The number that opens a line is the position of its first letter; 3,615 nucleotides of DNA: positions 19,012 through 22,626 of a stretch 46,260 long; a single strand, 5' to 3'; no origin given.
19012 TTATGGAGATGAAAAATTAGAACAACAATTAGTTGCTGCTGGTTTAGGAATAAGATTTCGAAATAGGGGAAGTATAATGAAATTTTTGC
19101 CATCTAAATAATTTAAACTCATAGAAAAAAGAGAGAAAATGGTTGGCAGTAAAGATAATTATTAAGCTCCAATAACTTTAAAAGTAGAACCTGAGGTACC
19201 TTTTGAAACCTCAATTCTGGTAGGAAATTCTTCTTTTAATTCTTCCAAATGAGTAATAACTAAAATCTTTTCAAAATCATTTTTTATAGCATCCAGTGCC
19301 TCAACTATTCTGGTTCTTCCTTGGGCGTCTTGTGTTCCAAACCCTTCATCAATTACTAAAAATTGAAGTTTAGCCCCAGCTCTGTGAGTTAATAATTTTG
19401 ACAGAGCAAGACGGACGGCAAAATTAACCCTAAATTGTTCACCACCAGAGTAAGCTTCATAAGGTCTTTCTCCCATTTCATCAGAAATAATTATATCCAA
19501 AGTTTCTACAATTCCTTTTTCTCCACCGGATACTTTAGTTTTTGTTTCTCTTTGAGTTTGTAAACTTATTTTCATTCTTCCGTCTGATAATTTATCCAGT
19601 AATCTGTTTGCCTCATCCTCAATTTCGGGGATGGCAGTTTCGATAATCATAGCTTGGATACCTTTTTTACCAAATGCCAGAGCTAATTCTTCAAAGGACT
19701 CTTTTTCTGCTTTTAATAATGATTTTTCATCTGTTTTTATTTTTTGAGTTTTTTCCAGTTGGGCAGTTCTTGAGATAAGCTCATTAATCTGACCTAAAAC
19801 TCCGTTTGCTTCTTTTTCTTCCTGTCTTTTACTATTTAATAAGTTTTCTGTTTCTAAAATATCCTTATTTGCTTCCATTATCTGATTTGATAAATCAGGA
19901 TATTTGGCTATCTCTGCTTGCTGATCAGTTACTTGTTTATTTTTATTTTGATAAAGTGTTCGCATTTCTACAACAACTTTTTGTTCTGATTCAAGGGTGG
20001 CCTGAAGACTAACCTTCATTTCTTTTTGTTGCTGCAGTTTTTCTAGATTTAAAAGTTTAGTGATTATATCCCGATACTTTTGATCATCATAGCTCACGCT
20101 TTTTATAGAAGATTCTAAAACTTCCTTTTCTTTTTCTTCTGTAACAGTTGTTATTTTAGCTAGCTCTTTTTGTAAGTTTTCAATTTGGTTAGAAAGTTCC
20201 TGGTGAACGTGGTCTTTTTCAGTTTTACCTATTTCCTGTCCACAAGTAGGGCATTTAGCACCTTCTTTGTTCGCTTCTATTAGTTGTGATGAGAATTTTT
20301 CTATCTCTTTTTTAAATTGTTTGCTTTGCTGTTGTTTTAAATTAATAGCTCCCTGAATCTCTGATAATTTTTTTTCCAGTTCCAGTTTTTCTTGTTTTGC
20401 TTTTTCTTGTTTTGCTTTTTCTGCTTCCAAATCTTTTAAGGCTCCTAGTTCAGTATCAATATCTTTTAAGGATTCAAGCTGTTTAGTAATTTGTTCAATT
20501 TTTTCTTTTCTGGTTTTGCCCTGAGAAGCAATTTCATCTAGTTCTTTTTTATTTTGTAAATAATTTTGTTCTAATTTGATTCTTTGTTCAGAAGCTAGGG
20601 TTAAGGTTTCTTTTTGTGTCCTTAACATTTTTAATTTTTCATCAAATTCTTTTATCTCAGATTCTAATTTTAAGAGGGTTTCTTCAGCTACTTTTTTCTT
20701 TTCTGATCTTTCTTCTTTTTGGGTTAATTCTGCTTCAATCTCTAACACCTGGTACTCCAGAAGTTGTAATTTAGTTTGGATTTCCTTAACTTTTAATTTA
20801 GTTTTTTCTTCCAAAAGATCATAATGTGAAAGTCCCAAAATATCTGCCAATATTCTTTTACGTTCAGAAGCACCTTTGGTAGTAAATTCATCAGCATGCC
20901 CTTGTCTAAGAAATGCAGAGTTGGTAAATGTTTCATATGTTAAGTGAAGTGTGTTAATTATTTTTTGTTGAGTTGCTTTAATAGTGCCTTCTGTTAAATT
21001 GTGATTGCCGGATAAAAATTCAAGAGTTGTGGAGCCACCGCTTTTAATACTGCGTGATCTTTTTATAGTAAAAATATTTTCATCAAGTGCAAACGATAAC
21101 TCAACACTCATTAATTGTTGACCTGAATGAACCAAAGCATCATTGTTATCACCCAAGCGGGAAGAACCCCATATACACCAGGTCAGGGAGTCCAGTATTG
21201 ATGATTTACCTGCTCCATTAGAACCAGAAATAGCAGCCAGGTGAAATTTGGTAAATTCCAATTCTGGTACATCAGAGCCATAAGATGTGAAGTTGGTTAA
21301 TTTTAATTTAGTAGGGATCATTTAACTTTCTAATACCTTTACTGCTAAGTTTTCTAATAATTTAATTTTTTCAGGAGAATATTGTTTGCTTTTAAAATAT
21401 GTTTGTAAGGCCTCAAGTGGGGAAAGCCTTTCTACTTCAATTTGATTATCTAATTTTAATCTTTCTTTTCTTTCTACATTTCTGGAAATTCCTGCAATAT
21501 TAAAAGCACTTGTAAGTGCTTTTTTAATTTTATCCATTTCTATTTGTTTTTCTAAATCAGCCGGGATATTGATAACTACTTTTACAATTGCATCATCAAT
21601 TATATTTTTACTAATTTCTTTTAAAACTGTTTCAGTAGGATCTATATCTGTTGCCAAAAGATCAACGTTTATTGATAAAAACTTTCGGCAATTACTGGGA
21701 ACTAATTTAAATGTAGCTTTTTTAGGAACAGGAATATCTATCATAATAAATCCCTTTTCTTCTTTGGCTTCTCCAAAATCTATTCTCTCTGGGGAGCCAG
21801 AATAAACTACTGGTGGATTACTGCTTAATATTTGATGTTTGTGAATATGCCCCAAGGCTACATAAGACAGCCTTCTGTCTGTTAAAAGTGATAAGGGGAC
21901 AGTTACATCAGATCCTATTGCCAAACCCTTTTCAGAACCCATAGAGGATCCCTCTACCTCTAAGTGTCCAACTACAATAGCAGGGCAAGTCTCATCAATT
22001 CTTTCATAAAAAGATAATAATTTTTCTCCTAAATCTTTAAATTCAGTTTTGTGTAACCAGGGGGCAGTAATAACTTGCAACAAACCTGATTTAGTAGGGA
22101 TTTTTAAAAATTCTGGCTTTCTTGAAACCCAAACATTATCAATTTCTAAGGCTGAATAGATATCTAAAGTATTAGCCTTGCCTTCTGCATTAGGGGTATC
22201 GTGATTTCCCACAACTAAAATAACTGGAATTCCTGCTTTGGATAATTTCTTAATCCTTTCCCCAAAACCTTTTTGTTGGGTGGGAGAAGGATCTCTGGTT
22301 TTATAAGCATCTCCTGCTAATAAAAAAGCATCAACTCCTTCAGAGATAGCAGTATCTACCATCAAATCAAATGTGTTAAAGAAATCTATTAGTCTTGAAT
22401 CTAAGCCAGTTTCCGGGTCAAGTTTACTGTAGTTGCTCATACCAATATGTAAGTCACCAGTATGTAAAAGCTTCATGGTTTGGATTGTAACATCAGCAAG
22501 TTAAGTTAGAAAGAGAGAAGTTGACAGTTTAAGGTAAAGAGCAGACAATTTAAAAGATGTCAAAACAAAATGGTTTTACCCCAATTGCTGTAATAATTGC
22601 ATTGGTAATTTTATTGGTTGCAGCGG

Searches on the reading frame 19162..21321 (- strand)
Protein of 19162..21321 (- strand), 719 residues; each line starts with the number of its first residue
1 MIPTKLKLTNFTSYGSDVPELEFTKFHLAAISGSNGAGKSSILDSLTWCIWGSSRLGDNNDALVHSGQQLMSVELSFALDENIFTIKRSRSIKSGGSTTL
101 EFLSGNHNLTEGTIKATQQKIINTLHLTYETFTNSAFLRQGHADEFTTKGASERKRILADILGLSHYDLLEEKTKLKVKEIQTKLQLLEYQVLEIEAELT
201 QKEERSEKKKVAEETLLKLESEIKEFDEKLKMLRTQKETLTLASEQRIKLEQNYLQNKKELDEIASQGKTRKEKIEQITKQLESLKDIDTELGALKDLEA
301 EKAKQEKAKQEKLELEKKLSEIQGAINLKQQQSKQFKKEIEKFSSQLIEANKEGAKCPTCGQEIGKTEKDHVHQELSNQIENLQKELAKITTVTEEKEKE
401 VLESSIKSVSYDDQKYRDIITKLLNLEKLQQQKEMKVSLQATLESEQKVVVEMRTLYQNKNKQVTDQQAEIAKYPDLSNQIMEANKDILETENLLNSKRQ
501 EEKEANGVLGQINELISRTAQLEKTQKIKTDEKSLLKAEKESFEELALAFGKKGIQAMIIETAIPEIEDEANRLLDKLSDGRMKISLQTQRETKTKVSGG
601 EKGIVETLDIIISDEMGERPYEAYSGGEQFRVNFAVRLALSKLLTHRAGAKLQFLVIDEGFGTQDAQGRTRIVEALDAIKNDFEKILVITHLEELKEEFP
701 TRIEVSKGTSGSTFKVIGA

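Call 77: search_protein_families(library=pfam, proteins=[window:19162-21321:-], max_evalue=0.00001)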
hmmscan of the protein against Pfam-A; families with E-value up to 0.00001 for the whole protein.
window:19162-21321:- (719 aa): 3 families
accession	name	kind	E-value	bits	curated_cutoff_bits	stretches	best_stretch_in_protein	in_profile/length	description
PF13476.12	AAA_23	-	1.4e-22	81.8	27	1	5-224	1-201/201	AAA domain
PF13558.12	SbcC_Walker_B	-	5.4e-08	33.4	27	1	618-677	27-89/90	SbcC/RAD50-like, Walker B motif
PF02463.25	SMC_N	-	2.2e-07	31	40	1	5-66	4-67/220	RecF/RecN/SMC N terminal domain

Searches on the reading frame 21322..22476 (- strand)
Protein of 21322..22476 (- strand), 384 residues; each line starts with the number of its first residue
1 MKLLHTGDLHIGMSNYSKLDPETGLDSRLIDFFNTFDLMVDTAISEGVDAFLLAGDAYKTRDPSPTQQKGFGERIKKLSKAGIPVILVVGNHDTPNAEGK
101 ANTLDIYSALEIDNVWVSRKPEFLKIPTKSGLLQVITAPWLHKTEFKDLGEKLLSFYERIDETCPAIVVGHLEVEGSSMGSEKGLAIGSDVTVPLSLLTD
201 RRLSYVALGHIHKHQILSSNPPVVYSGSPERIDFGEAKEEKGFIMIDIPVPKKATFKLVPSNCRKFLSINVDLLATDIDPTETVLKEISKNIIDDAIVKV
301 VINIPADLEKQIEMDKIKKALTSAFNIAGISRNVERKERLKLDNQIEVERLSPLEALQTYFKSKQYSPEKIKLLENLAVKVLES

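Call 77: search_protein_families(library=pfam, proteins=[window:21322-22476:-], max_evalue=0.00001)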
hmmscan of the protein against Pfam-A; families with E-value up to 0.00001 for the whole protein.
window:21322-22476:- (384 aa): 1 family
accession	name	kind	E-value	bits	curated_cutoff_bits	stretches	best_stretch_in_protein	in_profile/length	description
PF00149.33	Metallophos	-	1.4e-15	58.6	21.5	1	1-213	1-190/191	Calcineurin-like phosphoesterase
